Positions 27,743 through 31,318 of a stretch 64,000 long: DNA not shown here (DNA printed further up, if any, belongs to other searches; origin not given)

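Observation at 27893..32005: Cytoplasmic fused ferredoxin-molybdopterin oxidoreductase with rhodanese and ArsR neighbours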

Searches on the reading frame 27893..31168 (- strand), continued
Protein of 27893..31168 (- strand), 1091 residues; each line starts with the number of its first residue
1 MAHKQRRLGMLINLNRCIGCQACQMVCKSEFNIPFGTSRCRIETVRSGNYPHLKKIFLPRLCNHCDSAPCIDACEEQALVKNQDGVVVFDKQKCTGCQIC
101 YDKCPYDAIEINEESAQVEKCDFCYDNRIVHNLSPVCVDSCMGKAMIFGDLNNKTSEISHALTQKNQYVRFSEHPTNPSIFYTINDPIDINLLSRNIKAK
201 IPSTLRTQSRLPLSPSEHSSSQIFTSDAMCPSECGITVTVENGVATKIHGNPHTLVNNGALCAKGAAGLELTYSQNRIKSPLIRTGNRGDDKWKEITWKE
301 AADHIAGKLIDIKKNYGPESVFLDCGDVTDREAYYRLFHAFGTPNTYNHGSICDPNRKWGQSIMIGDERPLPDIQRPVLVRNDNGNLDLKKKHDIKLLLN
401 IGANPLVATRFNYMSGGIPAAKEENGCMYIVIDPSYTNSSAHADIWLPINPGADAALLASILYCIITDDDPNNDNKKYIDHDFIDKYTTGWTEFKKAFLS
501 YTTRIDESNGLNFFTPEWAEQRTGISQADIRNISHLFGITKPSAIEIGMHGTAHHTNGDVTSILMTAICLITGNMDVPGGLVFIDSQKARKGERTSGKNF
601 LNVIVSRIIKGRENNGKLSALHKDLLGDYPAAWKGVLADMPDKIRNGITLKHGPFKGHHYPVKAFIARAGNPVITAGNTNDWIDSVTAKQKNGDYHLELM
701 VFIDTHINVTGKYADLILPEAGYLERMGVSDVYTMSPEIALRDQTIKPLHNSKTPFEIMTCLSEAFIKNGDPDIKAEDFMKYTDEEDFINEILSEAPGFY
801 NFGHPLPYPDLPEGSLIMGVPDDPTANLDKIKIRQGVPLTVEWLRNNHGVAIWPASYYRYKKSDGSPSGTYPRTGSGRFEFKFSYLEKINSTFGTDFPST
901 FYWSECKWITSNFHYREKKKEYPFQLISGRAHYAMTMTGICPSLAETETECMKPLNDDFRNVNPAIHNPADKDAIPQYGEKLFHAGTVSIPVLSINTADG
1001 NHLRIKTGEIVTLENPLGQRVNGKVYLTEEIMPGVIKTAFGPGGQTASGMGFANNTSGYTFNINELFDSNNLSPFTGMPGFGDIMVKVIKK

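Call 37: search_protein_families(library=ncbifam, proteins=[L013:8965-9828:+, L051:8938-9831:+, L051:13254-14756:+, L051:14747-15508:+, L051:15501-16181:+, L007:2-766:+, L051:8254-8781:+, L048:16634-17593:+, L048:17843-18817:+], max_evalue=0.00001)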
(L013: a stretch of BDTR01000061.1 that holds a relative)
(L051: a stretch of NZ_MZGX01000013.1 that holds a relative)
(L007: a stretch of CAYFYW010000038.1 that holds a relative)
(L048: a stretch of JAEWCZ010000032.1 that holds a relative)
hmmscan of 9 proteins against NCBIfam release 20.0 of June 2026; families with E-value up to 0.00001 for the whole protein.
L013:8965-9828:+ (288 aa): 14 families
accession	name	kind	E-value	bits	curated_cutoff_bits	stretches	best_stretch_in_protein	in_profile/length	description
TIGR01096.1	3A0103s03R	subfamily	2.8e-45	154.8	256.35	1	12-257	3-250/250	lysine/arginine/ornithine ABC transporter substrate-binding protein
NF008426.0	PRK11260.1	equivalog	4.7e-31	108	312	1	4-258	10-261/266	cystine ABC transporter substrate-binding protein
NF007029.0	PRK09495.1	equivalog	7.1e-26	91.5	303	1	13-260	5-246/248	glutamine ABC transporter substrate-binding protein GlnH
NF052427.1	StpK7MSMEG_1200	equivalog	1.2e-25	90.1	900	1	24-261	352-589/601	serine/threonine protein kinase StpK7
NF011586.0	PRK15010.1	equivalog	2.1e-25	89.8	440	1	5-257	4-253/260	lysine/arginine/ornithine ABC transporter substrate-binding protein ArgT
NF041765.1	ArtJ_Ecoli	equivalog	8.5e-25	87.7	510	1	29-257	16-241/243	arginine ABC transporter substrate-binding protein ArtJ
NF011965.0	PRK15437.1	equivalog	2e-23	83.3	459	1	7-257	4-253/260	histidine ABC transporter substrate-binding protein HisJ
NF041764.1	ArtI_Ecoli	equivalog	1.3e-20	73.8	522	1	32-257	19-241/243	arginine ABC transporter substrate-binding protein ArtI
NF008063.0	PRK10797.1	subfamily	3.8e-20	72.2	375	1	18-258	24-271/302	glutamate/aspartate ABC transporter substrate-binding protein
NF011583.0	PRK15007.1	subfamily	2.8e-19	69.4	358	1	31-257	18-241/243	arginine ABC transporter substrate-binding protein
TIGR02995.1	ectoine_ehuB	equivalog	6.2e-19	68.3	190.9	1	10-255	9-258/275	ectoine/hydroxyectoine ABC transporter substrate-binding protein EhuB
NF008885.0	PRK11917.1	equivalog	1.4e-18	67.4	373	1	8-233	12-236/259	bifunctional adhesin/ABC transporter aspartate/glutamate-binding protein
NF008112.0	PRK10859.1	equivalog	2.8e-13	49.1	354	1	4-179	13-187/483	membrane-bound lytic murein transglycosylase MltF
TIGR04262.1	orph_peri_GRRM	subfamily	2.8e-12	46.5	190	1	35-266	2-237/257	extracellular substrate binding-like orphan protein GrrP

L051:8938-9831:+ (298 aa): 15 families
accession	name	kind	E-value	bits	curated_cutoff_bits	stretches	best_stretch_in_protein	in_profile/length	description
TIGR01096.1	3A0103s03R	subfamily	6.1e-37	127.5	256.35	1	35-267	15-250/250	lysine/arginine/ornithine ABC transporter substrate-binding protein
NF008426.0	PRK11260.1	equivalog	1.3e-27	96.7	312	1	24-270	18-263/266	cystine ABC transporter substrate-binding protein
NF007029.0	PRK09495.1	equivalog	4.9e-21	75.6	303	1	64-270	43-246/248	glutamine ABC transporter substrate-binding protein GlnH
NF052427.1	StpK7MSMEG_1200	equivalog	7e-21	74.3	900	1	37-266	354-584/601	serine/threonine protein kinase StpK7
NF008063.0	PRK10797.1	subfamily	1.3e-20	73.8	375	1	9-268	3-271/302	glutamate/aspartate ABC transporter substrate-binding protein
NF008112.0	PRK10859.1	equivalog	2.4e-19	69.2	354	1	13-209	10-207/483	membrane-bound lytic murein transglycosylase MltF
NF041765.1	ArtJ_Ecoli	equivalog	5.7e-19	68.7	510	1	47-267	23-241/243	arginine ABC transporter substrate-binding protein ArtJ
NF008885.0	PRK11917.1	equivalog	7.1e-17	61.8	373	1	26-242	19-235/259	bifunctional adhesin/ABC transporter aspartate/glutamate-binding protein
NF011586.0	PRK15010.1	equivalog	7.9e-16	58.4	440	1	46-267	27-253/260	lysine/arginine/ornithine ABC transporter substrate-binding protein ArgT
NF041764.1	ArtI_Ecoli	equivalog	1.2e-15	57.5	522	1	53-267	29-241/243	arginine ABC transporter substrate-binding protein ArtI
TIGR04262.1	orph_peri_GRRM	subfamily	6.8e-15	55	190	1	45-278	1-239/257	extracellular substrate binding-like orphan protein GrrP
NF011583.0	PRK15007.1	subfamily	9.2e-15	54.6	358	1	53-267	29-241/243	arginine ABC transporter substrate-binding protein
TIGR02995.1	ectoine_ehuB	equivalog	1e-13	51.2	190.9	1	21-266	8-259/275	ectoine/hydroxyectoine ABC transporter substrate-binding protein EhuB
NF011965.0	PRK15437.1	equivalog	9.5e-13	48.3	459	1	47-268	28-254/260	histidine ABC transporter substrate-binding protein HisJ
TIGR01728.1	SsuA_fam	subfamily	2.2e-07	30.4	163.5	1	133-202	85-155/290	aliphatic sulfonate ABC transporter substrate-binding protein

L051:13254-14756:+ (501 aa): 201 families (the best 25 are shown)
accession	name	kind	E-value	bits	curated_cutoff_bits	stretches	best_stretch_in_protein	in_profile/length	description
NF007027.0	PRK09493.1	equivalog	3.1e-91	305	379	1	8-248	1-239/240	glutamine ABC transporter ATP-binding protein GlnQ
NF008428.0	PRK11264.1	equivalog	2.5e-83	279.1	406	1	8-249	3-248/250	L-cystine ABC transporter ATP-binding protein TcyN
TIGR03005.1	ectoine_ehuA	equivalog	2.3e-82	276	345.4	1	9-249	1-251/252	ectoine/hydroxyectoine ABC transporter ATP-binding protein EhuA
NF008338.0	PRK11124.1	equivalog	3.3e-73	246.2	369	1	9-245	3-240/242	arginine ABC transporter ATP-binding protein ArtP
NF007908.0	PRK10619.1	equivalog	2.5e-67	226.8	466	1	9-246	6-253/257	histidine ABC transporter ATP-binding protein HisP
TIGR00972.1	3a0107s01c2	equivalog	4.1e-66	222.8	343.2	1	9-249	2-247/248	phosphate ABC transporter ATP-binding protein PstB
TIGR01186.1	proV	subfamily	8.4e-59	199.5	326.6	1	24-298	9-282/363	betaine/proline/choline family ABC transporter ATP-binding protein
TIGR03265.1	PhnT2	equivalog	3.2e-58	197.7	457.7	1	7-247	3-237/353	putative 2-aminoethylphosphonate ABC transporter ATP-binding protein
TIGR02315.1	ABC_phnC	equivalog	1.2e-57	195.1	266.1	1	8-231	1-232/243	phosphonate ABC transporter ATP-binding protein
NF006987.0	PRK09452.1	equivalog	3.3e-57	193.9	482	1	3-271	12-274/378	spermidine/putrescine ABC transporter ATP-binding protein PotA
TIGR02673.1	FtsE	equivalog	1.5e-56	191.4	264.85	1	8-221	1-213/214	cell division ATP-binding protein FtsE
TIGR00968.1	3a0106s01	subfamily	1.8e-56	191.3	342.75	1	9-245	1-231/237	sulfate ABC transporter ATP-binding protein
NF040933.2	ABC_arch_GlcV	equivalog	1e-54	185.7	450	1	9-263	3-262/357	glucose ABC transporter ATP-binding protein GlcV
NF008105.0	PRK10851.1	equivalog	4e-54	183.7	502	1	9-250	3-242/362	sulfate/thiosulfate ABC transporter ATP-binding protein CysA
TIGR03415.1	ABC_choXWV_ATP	equivalog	3.3e-53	181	483.75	1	21-247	37-267/382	choline ABC transporter ATP-binding protein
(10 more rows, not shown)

L051:14747-15508:+ (254 aa): 12 families
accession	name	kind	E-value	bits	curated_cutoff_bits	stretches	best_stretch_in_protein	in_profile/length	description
TIGR03003.1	ectoine_ehuD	equivalog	6.5e-29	101.4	205.2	1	14-233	1-208/212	ectoine/hydroxyectoine ABC transporter permease subunit EhuD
TIGR03004.1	ectoine_ehuC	equivalog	7.3e-29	101.2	196.95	1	23-227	2-196/214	ectoine/hydroxyectoine ABC transporter permease subunit EhuC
NF011687.0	PRK15107.1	equivalog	8.7e-29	101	318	1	12-228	2-214/224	glutamate/aspartate ABC transporter permease GltK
NF007028.0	PRK09494.1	equivalog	2.2e-26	93.1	303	1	13-235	2-214/219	glutamine ABC transporter permease GlnP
NF011680.0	PRK15100.1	equivalog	1.5e-25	90.3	300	1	25-235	12-212/222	cystine ABC transporter permease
NF011651.0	PRK15069.1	subfamily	3.2e-24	85.6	306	1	29-239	20-230/237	histidine ABC transporter permease HisM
NF008336.0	PRK11122.1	equivalog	2.9e-20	72.9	248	1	23-238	3-216/222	arginine ABC transporter permease ArtM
NF011714.0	PRK15135.1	subfamily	4.3e-20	72.5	319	1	24-237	5-219/228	histidine ABC transporter permease HisQ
TIGR01726.1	HEQRo_perm_3TM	subfamily_domain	6e-18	65.2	42.2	1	26-132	3-99/99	ABC transporter permease subunit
NF008337.0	PRK11123.1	equivalog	1.7e-15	57.1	277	1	31-228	10-221/238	arginine ABC transporter permease ArtQ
TIGR01097.1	PhnE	equivalog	2.1e-11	43.8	216.7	1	16-91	51-123/252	phosphonate ABC transporter, permease protein PhnE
TIGR02138.1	phosphate_pstC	equivalog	4.9e-06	25.8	196.45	1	29-165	63-206/296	phosphate ABC transporter permease subunit PstC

L051:15501-16181:+ (227 aa): 12 families
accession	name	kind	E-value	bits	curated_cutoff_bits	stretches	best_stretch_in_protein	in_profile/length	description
TIGR03003.1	ectoine_ehuD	equivalog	4e-35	121.7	205.2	1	24-221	16-211/212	ectoine/hydroxyectoine ABC transporter permease subunit EhuD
NF011680.0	PRK15100.1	equivalog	1.1e-29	103.9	300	1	24-221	18-213/222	cystine ABC transporter permease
TIGR03004.1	ectoine_ehuC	equivalog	5.7e-28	98.3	196.95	1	25-219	11-203/214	ectoine/hydroxyectoine ABC transporter permease subunit EhuC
NF007028.0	PRK09494.1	equivalog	4e-26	92.2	303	1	22-221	16-215/219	glutamine ABC transporter permease GlnP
NF011687.0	PRK15107.1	equivalog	5.8e-26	91.8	318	1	22-213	17-214/224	glutamate/aspartate ABC transporter permease GltK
NF008337.0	PRK11123.1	equivalog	3.5e-20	72.5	277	1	99-221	108-229/238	arginine ABC transporter permease ArtQ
TIGR01726.1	HEQRo_perm_3TM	subfamily_domain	2.8e-19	69.5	42.2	1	24-116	8-99/99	ABC transporter permease subunit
NF011651.0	PRK15069.1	subfamily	1.4e-18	67.2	306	1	22-226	20-232/237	histidine ABC transporter permease HisM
NF008336.0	PRK11122.1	equivalog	9.9e-18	64.6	248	1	22-224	9-217/222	arginine ABC transporter permease ArtM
NF011714.0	PRK15135.1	subfamily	1.4e-10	41.3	319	1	22-210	10-207/228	histidine ABC transporter permease HisQ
TIGR01097.1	PhnE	equivalog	2.4e-08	33.8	216.7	1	25-208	65-235/252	phosphonate ABC transporter, permease protein PhnE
NF008049.0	PRK10782.1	subfamily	1.2e-07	31.7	212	1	32-212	28-204/217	methionine ABC transporter permease MetI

L007:2-766:+ (255 aa): 190 families (the best 25 are shown)
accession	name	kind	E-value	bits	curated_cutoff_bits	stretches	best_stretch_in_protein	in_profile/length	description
NF007027.0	PRK09493.1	equivalog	3.6e-100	334.3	379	1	4-243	1-239/240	glutamine ABC transporter ATP-binding protein GlnQ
TIGR03005.1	ectoine_ehuA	equivalog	4.1e-90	301.4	345.4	1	5-244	1-251/252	ectoine/hydroxyectoine ABC transporter ATP-binding protein EhuA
NF008428.0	PRK11264.1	equivalog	1.6e-84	283.1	406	1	4-244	3-248/250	L-cystine ABC transporter ATP-binding protein TcyN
NF007908.0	PRK10619.1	equivalog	8.2e-75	251.3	466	1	4-244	5-256/257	histidine ABC transporter ATP-binding protein HisP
NF008338.0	PRK11124.1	equivalog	1.5e-72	244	369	1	5-241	3-241/242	arginine ABC transporter ATP-binding protein ArtP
TIGR00972.1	3a0107s01c2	equivalog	8.6e-69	231.6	343.2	1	6-243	3-246/248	phosphate ABC transporter ATP-binding protein PstB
TIGR01186.1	proV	subfamily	3.3e-62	210.7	326.6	1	21-243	9-233/363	betaine/proline/choline family ABC transporter ATP-binding protein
TIGR02314.1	ABC_MetN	equivalog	7.8e-62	209.3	499.7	1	5-247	2-248/343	methionine ABC transporter ATP-binding protein MetN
TIGR02673.1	FtsE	equivalog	6.9e-60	202.4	264.85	1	4-216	1-213/214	cell division ATP-binding protein FtsE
TIGR02315.1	ABC_phnC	equivalog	2.1e-59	200.9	266.1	1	4-226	1-232/243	phosphonate ABC transporter ATP-binding protein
TIGR03265.1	PhnT2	equivalog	4.1e-59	200.6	457.7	1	3-251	3-246/353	putative 2-aminoethylphosphonate ABC transporter ATP-binding protein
TIGR00968.1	3a0106s01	subfamily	6.1e-56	189.6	342.75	1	6-243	2-234/237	sulfate ABC transporter ATP-binding protein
NF008105.0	PRK10851.1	equivalog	1.3e-53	182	502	1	5-247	3-244/362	sulfate/thiosulfate ABC transporter ATP-binding protein CysA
TIGR02982.1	heterocyst_DevA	subfamily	3.2e-53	180.5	295.8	1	21-218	21-219/220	ABC exporter ATP-binding subunit, DevA family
TIGR03415.1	ABC_choXWV_ATP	equivalog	2.3e-52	178.2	483.75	1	17-243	36-268/382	choline ABC transporter ATP-binding protein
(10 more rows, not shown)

L051:8254-8781:+ (176 aa): 4 families
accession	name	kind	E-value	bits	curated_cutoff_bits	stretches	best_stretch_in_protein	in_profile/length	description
NF033641.1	antiterm_LoaP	exception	3.2e-50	170.5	125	1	4-174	1-166/166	antiterminator LoaP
TIGR00922.1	nusG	equivalog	1.4e-12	47.7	135.7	1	4-174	1-171/172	transcription termination/antitermination protein NusG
NF033644.1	antiterm_UpxY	subfamily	2.6e-11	43.8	100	1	4-150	1-143/164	UpxY family transcription antiterminator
TIGR01956.2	NusG_myco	equivalog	3.3e-09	36.7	150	1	93-173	164-237/239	transcription termination/antitermination protein NusG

L048:16634-17593:+ (320 aa): 0 families

L048:17843-18817:+ (325 aa): 0 families
